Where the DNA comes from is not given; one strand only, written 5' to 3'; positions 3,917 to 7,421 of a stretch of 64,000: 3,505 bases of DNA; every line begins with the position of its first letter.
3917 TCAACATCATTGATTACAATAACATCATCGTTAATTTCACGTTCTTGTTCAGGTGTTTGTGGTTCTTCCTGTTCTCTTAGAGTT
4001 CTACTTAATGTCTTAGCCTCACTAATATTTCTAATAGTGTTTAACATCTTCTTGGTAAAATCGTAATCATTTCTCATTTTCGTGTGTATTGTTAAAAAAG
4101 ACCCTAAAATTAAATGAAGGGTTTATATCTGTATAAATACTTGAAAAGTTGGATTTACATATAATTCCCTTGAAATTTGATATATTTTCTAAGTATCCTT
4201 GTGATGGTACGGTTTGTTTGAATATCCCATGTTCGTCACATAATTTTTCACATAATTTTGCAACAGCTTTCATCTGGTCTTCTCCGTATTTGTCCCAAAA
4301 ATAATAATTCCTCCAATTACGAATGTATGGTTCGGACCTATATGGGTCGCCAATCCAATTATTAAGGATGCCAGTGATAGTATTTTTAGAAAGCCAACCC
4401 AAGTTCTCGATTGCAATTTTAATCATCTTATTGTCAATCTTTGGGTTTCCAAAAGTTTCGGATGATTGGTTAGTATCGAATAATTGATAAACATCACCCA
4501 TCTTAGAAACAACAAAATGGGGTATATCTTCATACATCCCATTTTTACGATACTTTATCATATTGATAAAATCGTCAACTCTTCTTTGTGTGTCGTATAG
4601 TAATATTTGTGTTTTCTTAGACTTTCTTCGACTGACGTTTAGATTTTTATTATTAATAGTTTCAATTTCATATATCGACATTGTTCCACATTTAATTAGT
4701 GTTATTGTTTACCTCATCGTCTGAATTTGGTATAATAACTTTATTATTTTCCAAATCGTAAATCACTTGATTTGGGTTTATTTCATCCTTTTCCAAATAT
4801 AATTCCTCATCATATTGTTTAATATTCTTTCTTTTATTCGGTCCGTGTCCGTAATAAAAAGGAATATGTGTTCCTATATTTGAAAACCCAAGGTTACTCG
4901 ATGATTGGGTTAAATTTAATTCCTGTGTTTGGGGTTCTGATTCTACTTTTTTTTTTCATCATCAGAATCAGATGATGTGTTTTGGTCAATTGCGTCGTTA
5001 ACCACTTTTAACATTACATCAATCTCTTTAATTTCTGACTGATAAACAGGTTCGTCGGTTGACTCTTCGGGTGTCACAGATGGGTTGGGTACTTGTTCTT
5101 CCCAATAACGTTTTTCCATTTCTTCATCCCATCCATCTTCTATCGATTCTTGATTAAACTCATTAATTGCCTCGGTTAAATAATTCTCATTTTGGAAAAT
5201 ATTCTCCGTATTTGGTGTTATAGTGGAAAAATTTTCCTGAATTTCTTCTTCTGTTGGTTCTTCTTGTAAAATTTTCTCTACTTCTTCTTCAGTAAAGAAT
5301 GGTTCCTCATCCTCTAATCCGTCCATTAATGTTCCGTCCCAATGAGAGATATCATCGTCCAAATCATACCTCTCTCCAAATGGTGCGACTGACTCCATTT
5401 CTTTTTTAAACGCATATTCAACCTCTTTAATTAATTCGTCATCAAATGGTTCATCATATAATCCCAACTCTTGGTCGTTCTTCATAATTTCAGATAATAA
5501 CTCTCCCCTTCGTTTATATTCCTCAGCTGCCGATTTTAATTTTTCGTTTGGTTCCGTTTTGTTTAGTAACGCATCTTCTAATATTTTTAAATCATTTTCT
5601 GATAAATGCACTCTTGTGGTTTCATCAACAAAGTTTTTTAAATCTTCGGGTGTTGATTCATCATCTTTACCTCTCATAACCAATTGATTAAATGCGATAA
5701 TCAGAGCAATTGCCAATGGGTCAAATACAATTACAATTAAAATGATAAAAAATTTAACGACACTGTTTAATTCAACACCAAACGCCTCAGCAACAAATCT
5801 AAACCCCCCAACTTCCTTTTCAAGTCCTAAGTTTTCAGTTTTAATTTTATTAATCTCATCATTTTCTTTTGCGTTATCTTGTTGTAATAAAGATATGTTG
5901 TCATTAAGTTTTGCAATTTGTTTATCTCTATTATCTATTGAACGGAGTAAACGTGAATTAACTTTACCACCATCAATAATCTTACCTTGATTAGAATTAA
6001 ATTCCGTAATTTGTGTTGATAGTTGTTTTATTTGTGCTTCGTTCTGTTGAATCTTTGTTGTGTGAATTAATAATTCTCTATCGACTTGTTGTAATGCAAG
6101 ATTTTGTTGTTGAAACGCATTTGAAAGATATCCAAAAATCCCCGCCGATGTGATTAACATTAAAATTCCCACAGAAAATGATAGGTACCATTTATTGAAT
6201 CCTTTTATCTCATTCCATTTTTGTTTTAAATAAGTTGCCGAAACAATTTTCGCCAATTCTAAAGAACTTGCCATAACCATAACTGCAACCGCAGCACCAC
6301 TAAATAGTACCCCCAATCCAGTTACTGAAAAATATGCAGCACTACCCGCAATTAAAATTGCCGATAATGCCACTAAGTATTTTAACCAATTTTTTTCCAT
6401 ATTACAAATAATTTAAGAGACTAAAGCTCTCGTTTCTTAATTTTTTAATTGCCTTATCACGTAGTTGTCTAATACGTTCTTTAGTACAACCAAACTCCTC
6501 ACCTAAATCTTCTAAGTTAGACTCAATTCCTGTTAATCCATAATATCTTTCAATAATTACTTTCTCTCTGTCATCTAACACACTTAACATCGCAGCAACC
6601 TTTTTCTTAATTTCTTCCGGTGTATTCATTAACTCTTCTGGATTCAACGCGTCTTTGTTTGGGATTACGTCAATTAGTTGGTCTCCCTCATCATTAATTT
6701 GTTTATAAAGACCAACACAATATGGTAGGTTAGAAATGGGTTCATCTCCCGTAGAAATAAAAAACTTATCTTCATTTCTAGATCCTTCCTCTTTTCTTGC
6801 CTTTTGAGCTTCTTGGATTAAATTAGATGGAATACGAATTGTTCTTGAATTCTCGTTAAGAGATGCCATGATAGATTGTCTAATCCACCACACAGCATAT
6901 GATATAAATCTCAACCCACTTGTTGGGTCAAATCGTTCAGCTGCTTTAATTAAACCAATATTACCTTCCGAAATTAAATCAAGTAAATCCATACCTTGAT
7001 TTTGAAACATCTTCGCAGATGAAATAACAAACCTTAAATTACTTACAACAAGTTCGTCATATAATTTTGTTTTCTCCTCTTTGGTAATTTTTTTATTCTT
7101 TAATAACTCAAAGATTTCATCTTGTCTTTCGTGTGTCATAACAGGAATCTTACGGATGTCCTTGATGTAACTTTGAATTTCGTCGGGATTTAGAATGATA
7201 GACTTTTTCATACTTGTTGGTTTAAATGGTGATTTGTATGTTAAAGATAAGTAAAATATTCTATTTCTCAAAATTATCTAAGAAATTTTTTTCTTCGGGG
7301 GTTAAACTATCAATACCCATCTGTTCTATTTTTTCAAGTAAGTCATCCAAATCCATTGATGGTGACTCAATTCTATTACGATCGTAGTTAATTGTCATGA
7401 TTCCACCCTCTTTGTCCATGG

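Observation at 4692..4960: Classic A-AAA-AAG slippery site with a hidden 84-aa -1-frame extension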

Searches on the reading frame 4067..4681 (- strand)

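Call 7: search_protein_families(library=pfam, proteins=[window:4067-4681:-], max_evalue=0.01)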
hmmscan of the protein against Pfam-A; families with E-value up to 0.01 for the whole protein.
window:4067-4681:- (204 aa): 1 family
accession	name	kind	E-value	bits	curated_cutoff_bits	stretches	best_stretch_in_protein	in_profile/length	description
PF01510.30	Amidase_2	-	4.1e-08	34.1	26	1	51-155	37-112/131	N-acetylmuramoyl-L-alanine amidase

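Call 8: search_protein_families(library=phrogs, proteins=[window:4067-4681:-], max_evalue=0.01)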
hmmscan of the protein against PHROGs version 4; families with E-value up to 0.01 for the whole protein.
window:4067-4681:- (204 aa): 1 family
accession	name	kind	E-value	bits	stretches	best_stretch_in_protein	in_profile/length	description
phrog_1493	-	lysis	0.0013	19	1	17-153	28-135/394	endolysin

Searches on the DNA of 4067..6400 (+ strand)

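Call 6: search_dna_similar(query=window:4067-6400:+, collection=phages, mode=distant, max_rows=20)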
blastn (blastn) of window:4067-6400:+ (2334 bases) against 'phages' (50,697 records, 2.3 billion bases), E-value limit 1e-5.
No match.

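Call 76: build_rna_model(alignment_id=A2, structure=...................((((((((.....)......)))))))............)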
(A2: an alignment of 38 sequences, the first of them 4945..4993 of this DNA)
Model R1 built from alignment A2 (38 sequences, 58 columns); structure: as given.
model positions 49; base pairs 8; branch points 0; effective number of sequences 38; information 0.897 bits per position. Calibrated on 0.2 Mb of random sequence (short: E-values are rough).
structure used (alignment columns):
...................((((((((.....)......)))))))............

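Call 77: search_with_rna_model(model_id=R1, sources=[window, L002, L003, L004, L006, L007, L008, L011, L012, L013, L015, L016, L019, L020, L021, L022, L023, L024, L025, L027, L028, L029, L030, L031, L034, L035, L036, L037, L041, L046, L047, L050, L051, L053, L054, L056, L058, L059, L065, L066, L068, L071, L081, L082, L086, L087, L088, L089, L090], max_evalue=1, make_alignment=true)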
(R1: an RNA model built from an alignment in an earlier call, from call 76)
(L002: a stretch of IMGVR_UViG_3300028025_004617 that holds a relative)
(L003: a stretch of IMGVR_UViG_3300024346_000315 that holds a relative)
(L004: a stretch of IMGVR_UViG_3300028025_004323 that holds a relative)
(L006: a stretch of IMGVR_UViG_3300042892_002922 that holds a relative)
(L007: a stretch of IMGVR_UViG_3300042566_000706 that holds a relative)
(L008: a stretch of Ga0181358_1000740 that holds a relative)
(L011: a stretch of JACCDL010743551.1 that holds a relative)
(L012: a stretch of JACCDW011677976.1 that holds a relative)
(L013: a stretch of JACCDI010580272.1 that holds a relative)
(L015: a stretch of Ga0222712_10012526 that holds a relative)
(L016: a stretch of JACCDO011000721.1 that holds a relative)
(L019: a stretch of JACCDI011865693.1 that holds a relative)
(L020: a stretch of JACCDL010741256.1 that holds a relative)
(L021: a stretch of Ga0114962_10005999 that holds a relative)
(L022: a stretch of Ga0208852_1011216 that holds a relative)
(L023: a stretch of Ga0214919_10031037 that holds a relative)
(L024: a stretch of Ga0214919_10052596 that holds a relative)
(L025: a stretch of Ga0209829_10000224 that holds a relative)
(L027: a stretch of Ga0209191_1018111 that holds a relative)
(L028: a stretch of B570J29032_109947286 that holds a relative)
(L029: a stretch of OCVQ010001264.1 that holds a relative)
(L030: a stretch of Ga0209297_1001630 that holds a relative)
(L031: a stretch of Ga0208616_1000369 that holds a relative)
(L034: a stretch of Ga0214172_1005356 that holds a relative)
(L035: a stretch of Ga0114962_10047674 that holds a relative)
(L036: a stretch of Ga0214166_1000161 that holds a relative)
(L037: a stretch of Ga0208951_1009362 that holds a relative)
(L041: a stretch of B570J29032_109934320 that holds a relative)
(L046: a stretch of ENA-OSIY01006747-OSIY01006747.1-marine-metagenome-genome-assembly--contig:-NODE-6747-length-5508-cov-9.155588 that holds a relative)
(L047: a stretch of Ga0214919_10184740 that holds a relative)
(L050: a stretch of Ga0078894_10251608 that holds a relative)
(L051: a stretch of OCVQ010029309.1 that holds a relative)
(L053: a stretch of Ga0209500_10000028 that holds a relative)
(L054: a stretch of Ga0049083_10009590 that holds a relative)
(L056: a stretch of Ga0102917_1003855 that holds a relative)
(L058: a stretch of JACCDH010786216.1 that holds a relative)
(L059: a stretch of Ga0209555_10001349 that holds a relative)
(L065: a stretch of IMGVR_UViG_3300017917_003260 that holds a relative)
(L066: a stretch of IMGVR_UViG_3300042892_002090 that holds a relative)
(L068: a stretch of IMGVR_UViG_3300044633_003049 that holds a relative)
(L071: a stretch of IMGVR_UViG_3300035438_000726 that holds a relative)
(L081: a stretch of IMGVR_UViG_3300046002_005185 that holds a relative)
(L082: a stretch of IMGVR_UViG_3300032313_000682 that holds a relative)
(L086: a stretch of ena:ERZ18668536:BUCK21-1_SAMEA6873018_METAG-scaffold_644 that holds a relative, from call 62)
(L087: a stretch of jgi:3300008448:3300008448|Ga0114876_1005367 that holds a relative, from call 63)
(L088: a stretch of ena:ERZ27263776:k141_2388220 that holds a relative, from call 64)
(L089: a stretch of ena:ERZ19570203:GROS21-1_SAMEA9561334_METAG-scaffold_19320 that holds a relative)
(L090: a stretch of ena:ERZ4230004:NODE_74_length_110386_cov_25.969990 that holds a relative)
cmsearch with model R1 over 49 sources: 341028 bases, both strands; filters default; matches with E-value up to 1: 54.
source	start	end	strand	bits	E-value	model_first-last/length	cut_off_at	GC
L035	1241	1289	+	59.5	2.3e-09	1-49/49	no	0.27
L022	1687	1735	+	58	5e-09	1-49/49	no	0.24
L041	2923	2971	+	58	5e-09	1-49/49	no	0.24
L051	807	855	+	57.4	6.6e-09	1-49/49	no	0.27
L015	2915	2963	+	57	7.9e-09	1-49/49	no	0.27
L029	4686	4734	+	56.5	1.1e-08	1-49/49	no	0.31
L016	4050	4098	+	56.3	1.1e-08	1-49/49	no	0.27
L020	4989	5037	+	56.3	1.1e-08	1-49/49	no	0.29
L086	2551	2599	+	56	1.3e-08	1-49/49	no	0.29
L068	4818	4866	+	55.3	1.8e-08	1-49/49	no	0.22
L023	4676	4724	+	54.9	2.2e-08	1-49/49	no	0.2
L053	4065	4113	+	54.9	2.2e-08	1-49/49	no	0.2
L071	4818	4866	+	54.9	2.2e-08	1-49/49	no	0.2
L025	4839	4887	+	54.6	2.6e-08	1-49/49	no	0.22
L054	530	578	+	54.4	2.9e-08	1-49/49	no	0.31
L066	4869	4917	+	54.2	3.1e-08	1-49/49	no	0.22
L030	4668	4716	+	54.1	3.3e-08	1-49/49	no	0.31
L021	3417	3465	+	53.5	4.5e-08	1-49/49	no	0.27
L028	1271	1319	+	52.3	8e-08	1-49/49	no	0.2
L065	5109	5157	+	50.8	1.7e-07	1-49/49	no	0.29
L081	3921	3969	+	50.5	1.9e-07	1-49/49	no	0.29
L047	1467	1515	+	49.3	3.5e-07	1-49/49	no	0.29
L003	4585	4633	+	48.2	6e-07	1-49/49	no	0.35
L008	3661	3709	+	48.1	6.1e-07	1-49/49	no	0.33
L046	3298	3346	+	45.9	1.8e-06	1-49/49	no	0.31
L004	4585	4633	+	44.5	3.6e-06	1-49/49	no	0.37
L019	4669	4717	+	44.1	4.4e-06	1-49/49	no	0.33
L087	2488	2533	+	42.1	1.2e-05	1-49/49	no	0.24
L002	4408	4453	+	41.7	1.4e-05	1-49/49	no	0.28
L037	2064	2112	+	41.7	1.4e-05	1-49/49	no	0.29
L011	1668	1713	+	41.3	1.8e-05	1-49/49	no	0.28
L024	1452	1503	+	39.9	3.5e-05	1-49/49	no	0.33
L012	1942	1987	+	39.4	4.3e-05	1-49/49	no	0.28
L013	4887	4932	+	38.6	6.4e-05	1-49/49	no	0.3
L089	1871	1919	+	38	8.9e-05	1-49/49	no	0.33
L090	2092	2137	+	35.7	0.00026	1-49/49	no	0.3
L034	2724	2772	+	35.7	0.00027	1-49/49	no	0.39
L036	4902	4950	+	35.7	0.00027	1-49/49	no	0.39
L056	1713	1761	+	35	0.00037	1-49/49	no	0.35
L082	4656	4704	+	34.2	0.00056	1-49/49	no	0.37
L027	2970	3024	+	33.9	0.00066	1-49/49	no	0.29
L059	4185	4233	+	33.6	0.00077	1-49/49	no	0.35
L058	4191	4239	+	33.2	0.00094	1-49/49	no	0.31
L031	4767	4821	+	31.7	0.0019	1-49/49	no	0.36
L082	7674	7721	+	23.9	0.087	1-49/49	no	0.25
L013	2552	2604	+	21.2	0.32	1-49/49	no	0.34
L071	7792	7837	+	20.2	0.53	1-49/49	no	0.35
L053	7333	7378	+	20.1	0.56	1-49/49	no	0.37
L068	7792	7837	+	20.1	0.56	1-49/49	no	0.37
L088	2646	2690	+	20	0.6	1-49/49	no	0.24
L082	2019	2047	-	19.4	0.78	1-49/49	no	0.17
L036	2560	2611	+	19.4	0.78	1-49/49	no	0.33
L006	1258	1310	+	18.9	0.98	1-49/49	no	0.32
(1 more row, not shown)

Alignment A5: 54 matches aligned to the model, 82 columns, each read 5' to 3' on its own strand. Consensus structure (alignment columns), stored with it:
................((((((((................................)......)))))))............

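Call 79: search_with_rna_model(model_id=R1, sources=[window, L002, L003, L004, L008, L011, L012, L013, L015, L016, L019, L020, L021, L022, L023, L024, L025, L027, L028, L029, L030, L031, L034, L035, L037, L041, L046, L047, L051, L054, L056, L058, L059, L065, L066, L068, L081, L082, L086, L087, L089, L090], max_evalue=0.005, make_alignment=true)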
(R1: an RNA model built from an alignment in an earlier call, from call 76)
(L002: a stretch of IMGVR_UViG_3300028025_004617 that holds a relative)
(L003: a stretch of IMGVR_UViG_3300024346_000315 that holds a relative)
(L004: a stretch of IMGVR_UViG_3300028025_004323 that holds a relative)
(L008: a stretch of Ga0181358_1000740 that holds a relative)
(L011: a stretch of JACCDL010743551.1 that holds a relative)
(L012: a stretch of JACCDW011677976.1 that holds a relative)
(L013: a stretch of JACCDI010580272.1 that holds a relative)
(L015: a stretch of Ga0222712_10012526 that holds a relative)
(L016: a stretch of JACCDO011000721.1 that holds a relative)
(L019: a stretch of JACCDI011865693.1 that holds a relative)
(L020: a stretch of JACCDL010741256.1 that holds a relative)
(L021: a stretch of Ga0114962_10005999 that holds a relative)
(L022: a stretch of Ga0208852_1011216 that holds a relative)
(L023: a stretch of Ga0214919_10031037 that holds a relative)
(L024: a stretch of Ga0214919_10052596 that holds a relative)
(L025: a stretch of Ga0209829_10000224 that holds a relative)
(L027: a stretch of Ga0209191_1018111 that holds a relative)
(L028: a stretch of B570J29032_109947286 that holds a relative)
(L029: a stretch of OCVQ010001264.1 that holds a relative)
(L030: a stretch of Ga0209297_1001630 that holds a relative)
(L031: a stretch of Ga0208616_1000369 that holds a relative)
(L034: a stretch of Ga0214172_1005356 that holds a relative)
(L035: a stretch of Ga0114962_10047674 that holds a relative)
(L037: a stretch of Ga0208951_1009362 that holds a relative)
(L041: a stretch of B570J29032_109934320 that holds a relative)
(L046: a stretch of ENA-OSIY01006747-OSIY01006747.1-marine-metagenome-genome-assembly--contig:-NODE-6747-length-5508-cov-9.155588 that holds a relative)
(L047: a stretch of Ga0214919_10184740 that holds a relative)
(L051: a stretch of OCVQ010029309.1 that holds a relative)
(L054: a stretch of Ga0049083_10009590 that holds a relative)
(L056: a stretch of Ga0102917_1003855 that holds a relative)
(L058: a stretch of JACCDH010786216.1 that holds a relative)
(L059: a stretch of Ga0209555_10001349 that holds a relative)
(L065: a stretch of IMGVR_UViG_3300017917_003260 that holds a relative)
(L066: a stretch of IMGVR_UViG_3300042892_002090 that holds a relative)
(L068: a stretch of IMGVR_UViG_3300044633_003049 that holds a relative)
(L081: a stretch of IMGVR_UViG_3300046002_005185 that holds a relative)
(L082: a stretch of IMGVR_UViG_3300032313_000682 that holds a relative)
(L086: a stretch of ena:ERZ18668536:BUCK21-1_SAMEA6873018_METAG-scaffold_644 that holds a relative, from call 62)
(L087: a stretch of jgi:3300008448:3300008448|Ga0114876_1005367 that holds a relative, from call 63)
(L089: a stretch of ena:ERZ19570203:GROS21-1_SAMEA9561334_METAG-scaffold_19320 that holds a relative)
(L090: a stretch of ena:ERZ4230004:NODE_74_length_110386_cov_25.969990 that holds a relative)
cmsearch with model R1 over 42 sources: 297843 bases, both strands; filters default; matches with E-value up to 0.005: 42.
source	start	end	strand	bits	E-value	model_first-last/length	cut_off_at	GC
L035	1241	1289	+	59.5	2e-09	1-49/49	no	0.27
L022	1687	1735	+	58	4.4e-09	1-49/49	no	0.24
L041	2923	2971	+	58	4.4e-09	1-49/49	no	0.24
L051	807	855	+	57.4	5.7e-09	1-49/49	no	0.27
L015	2915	2963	+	57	6.9e-09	1-49/49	no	0.27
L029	4686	4734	+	56.5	9.2e-09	1-49/49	no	0.31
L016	4050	4098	+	56.3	9.7e-09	1-49/49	no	0.27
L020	4989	5037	+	56.3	9.8e-09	1-49/49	no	0.29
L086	2551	2599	+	56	1.1e-08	1-49/49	no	0.29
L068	4818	4866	+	55.3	1.6e-08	1-49/49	no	0.22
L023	4676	4724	+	54.9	1.9e-08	1-49/49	no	0.2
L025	4839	4887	+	54.6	2.3e-08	1-49/49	no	0.22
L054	530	578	+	54.4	2.5e-08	1-49/49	no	0.31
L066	4869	4917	+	54.2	2.7e-08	1-49/49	no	0.22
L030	4668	4716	+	54.1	2.9e-08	1-49/49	no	0.31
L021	3417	3465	+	53.5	4e-08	1-49/49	no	0.27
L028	1271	1319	+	52.3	7e-08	1-49/49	no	0.2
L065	5109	5157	+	50.8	1.5e-07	1-49/49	no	0.29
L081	3921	3969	+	50.5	1.7e-07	1-49/49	no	0.29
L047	1467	1515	+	49.3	3e-07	1-49/49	no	0.29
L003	4585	4633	+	48.2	5.2e-07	1-49/49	no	0.35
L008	3661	3709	+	48.1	5.4e-07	1-49/49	no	0.33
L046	3298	3346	+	45.9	1.6e-06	1-49/49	no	0.31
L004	4585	4633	+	44.5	3.2e-06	1-49/49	no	0.37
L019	4669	4717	+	44.1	3.9e-06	1-49/49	no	0.33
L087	2488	2533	+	42.1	1.1e-05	1-49/49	no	0.24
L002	4408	4453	+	41.7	1.2e-05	1-49/49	no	0.28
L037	2064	2112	+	41.7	1.2e-05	1-49/49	no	0.29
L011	1668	1713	+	41.3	1.5e-05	1-49/49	no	0.28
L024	1452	1503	+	39.9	3e-05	1-49/49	no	0.33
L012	1942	1987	+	39.4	3.8e-05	1-49/49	no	0.28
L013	4887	4932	+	38.6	5.6e-05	1-49/49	no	0.3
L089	1871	1919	+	38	7.8e-05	1-49/49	no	0.33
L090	2092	2137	+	35.7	0.00023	1-49/49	no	0.3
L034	2724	2772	+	35.7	0.00024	1-49/49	no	0.39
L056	1713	1761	+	35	0.00033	1-49/49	no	0.35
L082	4656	4704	+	34.2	0.00049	1-49/49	no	0.37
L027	2970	3024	+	33.9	0.00058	1-49/49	no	0.29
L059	4185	4233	+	33.6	0.00067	1-49/49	no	0.35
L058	4191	4239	+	33.2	0.00082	1-49/49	no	0.31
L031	4767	4821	+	31.7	0.0017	1-49/49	no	0.36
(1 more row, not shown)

Alignment A6: 42 matches aligned to the model, 55 columns, each read 5' to 3' on its own strand. Consensus structure (alignment columns), stored with it:
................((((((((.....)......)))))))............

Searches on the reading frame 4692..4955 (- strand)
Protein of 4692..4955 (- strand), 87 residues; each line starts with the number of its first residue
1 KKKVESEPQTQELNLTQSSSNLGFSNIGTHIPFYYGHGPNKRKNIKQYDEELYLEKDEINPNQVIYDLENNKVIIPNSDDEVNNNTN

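Call 7: search_protein_families(library=pfam, proteins=[window:4692-4955:-], max_evalue=0.01)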
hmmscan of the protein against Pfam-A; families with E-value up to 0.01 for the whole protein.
window:4692-4955:- (87 aa): 0 families

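Call 8: search_protein_families(library=phrogs, proteins=[window:4692-4955:-], max_evalue=0.01)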
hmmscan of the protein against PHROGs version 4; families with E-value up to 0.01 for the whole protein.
window:4692-4955:- (87 aa): 0 families

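Call 58: find_homologous_proteins(query=A3, lengths=longer, max_evalue=0.001)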
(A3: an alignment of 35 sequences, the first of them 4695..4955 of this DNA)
Query A3 (35 sequences) (87 aa, profile of the alignment): 40 proteins with E <= 0.001 among 8000 candidates. Only proteins of 196 to 2000 residues were searched; long proteins share words by chance and can crowd out relatives, so finding none is weak evidence.
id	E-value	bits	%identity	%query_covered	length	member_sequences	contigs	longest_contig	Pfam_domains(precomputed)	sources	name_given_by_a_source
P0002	4.6e-21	93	76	38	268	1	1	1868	-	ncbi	-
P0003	1.1e-20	91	58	38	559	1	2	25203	PF08681.19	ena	-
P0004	1.1e-20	91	58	38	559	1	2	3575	PF08681.19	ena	-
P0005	1.1e-20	91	58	38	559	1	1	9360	PF08681.19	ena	-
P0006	1.1e-20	91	58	38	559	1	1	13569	PF08681.19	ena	-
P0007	1.1e-20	91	58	38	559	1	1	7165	PF08681.19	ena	-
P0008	1.5e-20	91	74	36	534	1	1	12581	-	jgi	-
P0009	1.6e-20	91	76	38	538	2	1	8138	PF08681.19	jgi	-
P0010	2.3e-20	90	73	38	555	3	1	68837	PF08681.19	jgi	-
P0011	5.9e-20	89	73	38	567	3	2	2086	-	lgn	-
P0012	1.4e-19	88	73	38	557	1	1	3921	PF08681.19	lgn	-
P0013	2.9e-19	87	70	38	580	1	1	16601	PF08681.19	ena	-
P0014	3.3e-19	87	73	38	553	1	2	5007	-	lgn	-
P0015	5.4e-19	86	79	38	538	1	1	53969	PF08681.19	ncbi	-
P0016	5.8e-19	86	79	38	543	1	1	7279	PF08681.19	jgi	-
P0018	8.5e-19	85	69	40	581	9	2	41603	PF24161.2,PF08681.19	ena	-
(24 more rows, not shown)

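Call 59: predict_structure(alignment_id=A3)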
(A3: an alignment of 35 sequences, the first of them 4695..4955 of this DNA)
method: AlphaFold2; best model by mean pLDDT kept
length: 87 residues; sequences in the alignment: 35
mean_pLDDT: 64.0   pTM: 0.25
mean pLDDT of the five models: 64.0, 60.4, 60.4, 57.8, 55.1
residues with pLDDT >= 90: 6; 70-90: 20; 50-70: 50; < 50: 11
segments of 3 or more residues with pLDDT < 50: none
pLDDT, mean of each block of 10 residues (from residue 1): 57 51 57 57 56 74 86 79 56
secondary structure, 60 per line:
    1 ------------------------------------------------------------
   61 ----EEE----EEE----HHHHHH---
elements in order: E65-67 E72-74 H79-84

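Call 62: find_encoding_contigs(protein=P0003, flank=1200, max_places=2)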
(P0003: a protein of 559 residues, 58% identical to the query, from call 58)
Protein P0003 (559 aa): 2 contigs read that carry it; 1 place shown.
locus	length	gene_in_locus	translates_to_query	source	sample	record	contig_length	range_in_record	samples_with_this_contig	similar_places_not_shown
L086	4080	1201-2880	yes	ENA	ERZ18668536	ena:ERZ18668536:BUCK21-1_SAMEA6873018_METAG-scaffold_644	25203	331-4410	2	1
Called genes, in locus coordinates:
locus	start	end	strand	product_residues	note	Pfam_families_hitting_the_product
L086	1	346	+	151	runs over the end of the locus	PF20216:DUF6576 (weak)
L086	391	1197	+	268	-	PF04542:Sigma70_r2, PF04545:Sigma70_r4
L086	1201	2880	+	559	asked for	PF08681:TacA1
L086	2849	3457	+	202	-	PF01510:Amidase_2 (weak)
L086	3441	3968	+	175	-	-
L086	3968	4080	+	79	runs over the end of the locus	-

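Call 63: find_encoding_contigs(protein=P0009, flank=1200, max_places=2)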
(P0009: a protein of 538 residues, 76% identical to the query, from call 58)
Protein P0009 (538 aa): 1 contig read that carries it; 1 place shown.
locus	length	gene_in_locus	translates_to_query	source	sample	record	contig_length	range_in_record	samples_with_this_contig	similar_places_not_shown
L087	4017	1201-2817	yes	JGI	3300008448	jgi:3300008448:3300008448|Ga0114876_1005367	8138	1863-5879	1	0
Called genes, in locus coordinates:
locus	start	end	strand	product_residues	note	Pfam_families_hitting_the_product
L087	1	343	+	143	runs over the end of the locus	PF20216:DUF6576 (weak)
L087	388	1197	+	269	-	PF04542:Sigma70_r2, PF04545:Sigma70_r4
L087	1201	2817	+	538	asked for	PF08681:TacA1 (weak)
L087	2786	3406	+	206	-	PF01510:Amidase_2 (weak)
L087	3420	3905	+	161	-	-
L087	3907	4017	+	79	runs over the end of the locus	-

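Call 64: find_encoding_contigs(protein=P0018, flank=1200, max_places=2)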
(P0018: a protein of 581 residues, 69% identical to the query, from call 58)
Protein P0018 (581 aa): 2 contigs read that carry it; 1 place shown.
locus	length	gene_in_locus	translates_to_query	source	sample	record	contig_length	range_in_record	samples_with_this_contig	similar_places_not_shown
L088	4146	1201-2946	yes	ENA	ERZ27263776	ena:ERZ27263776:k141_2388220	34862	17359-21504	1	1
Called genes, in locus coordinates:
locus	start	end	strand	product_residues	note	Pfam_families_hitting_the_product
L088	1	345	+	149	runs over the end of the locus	PF20216:DUF6576 (weak)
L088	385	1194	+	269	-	PF04542:Sigma70_r2, PF04545:Sigma70_r4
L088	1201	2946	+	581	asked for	PF24161:CCDC39 (weak), PF08681:TacA1 (faint)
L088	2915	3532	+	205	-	PF01510:Amidase_2 (weak)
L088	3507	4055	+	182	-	-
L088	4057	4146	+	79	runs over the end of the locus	-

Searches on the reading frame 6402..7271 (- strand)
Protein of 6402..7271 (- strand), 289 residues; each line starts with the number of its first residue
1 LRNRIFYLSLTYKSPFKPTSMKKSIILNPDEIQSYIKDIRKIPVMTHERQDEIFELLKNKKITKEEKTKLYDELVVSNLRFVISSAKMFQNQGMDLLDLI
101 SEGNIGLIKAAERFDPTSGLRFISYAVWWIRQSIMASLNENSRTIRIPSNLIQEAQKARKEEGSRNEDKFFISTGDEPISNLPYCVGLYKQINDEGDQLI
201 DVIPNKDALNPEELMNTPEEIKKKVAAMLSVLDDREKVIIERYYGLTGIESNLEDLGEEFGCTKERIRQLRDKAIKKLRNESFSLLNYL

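Call 7: search_protein_families(library=pfam, proteins=[window:6402-7271:-], max_evalue=0.01)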
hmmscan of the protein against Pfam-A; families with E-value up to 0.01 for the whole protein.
window:6402-7271:- (289 aa): 2 families
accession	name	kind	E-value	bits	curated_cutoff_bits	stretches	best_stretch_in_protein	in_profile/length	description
PF04542.20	Sigma70_r2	-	1.1e-15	57.6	24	1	74-143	1-70/71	Sigma-70 region 2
PF04545.22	Sigma70_r4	-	1.8e-11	43.8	24.1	1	229-280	2-50/50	Sigma-70, region 4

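Call 8: search_protein_families(library=phrogs, proteins=[window:6402-7271:-], max_evalue=0.01)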
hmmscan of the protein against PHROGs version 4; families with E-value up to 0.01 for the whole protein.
window:6402-7271:- (289 aa): 4 families
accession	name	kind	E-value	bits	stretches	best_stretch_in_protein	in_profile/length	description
phrog_351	-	transcription regulation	8.6e-53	181.1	1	33-281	473-725/928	RNA polymerase sigma factor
phrog_21612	-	transcription regulation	1.2e-07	31.7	1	72-162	16-105/600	RNA polymerase sigma factor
phrog_36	-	transcription regulation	3.2e-07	31.2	1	219-280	127-185/220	transcriptional regulator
phrog_1740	-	transcription regulation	0.0054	16.3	1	208-281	145-215/567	RNA polymerase sigma factor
